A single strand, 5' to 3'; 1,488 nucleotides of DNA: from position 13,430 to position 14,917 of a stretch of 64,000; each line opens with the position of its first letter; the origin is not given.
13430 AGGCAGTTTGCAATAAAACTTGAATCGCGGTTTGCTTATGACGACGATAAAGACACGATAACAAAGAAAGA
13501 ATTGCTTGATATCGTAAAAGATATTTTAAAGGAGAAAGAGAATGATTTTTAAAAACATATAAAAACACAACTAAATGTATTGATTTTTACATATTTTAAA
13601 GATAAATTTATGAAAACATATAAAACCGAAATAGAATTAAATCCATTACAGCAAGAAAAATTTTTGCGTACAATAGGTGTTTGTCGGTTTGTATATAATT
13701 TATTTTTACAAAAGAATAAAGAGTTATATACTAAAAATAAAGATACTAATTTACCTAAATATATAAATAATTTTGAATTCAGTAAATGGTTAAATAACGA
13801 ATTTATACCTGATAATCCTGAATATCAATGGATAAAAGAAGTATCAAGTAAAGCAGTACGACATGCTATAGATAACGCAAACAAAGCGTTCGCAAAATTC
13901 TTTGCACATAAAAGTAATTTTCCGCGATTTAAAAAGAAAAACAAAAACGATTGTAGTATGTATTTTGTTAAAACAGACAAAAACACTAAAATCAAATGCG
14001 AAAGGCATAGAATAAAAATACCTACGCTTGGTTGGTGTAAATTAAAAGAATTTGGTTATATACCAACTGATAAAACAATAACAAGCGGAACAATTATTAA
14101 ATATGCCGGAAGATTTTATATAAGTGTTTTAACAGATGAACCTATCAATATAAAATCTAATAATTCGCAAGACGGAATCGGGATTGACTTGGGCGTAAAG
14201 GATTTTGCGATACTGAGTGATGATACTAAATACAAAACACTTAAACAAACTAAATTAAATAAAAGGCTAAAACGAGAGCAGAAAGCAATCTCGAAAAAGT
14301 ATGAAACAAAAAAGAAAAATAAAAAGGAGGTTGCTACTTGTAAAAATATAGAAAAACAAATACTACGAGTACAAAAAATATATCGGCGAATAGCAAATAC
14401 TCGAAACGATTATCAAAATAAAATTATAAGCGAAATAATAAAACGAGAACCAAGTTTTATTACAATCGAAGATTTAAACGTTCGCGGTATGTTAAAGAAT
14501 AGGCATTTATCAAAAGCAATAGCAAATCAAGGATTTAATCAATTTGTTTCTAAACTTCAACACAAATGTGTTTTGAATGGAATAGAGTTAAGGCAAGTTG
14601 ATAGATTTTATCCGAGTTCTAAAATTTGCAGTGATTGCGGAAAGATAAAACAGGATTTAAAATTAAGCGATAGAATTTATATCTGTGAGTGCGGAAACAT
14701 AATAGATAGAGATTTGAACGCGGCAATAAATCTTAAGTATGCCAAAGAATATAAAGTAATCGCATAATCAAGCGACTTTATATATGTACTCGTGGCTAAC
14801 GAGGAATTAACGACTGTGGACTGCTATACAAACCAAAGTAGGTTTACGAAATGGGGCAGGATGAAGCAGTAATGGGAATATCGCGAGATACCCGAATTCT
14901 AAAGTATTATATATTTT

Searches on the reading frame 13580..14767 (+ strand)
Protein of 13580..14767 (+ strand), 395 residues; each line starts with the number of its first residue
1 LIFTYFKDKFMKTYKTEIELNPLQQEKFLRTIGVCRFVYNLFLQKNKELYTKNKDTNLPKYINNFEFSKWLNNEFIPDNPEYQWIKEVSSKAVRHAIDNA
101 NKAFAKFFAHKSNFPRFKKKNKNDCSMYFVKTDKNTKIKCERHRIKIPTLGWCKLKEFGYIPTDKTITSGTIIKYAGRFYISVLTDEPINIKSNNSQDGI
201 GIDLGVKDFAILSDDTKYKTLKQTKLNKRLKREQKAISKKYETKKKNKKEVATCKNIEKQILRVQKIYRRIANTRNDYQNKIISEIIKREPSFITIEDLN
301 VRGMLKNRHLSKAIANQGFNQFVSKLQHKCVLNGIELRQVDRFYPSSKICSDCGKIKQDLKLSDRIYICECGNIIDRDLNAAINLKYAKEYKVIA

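Call 20: search_protein_families(library=phrogs, max_evalue=0.001, proteins=[window:13580-14767:+])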
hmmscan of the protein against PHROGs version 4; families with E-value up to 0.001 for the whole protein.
window:13580-14767:+ (395 aa): 5 families
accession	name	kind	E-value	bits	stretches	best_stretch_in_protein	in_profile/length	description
phrog_506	-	integration and excision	4e-103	346.7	1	9-392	5-367/403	transposase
phrog_12300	-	integration and excision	1.1e-47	163.7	1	138-388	3-240/286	transposase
phrog_13964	-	integration and excision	3e-45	155.6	1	12-266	3-235/237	transposase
phrog_17087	-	unknown function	1.8e-28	100.5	1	262-385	5-128/141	-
phrog_25073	-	unknown function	2.3e-12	47.9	1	11-125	4-111/114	-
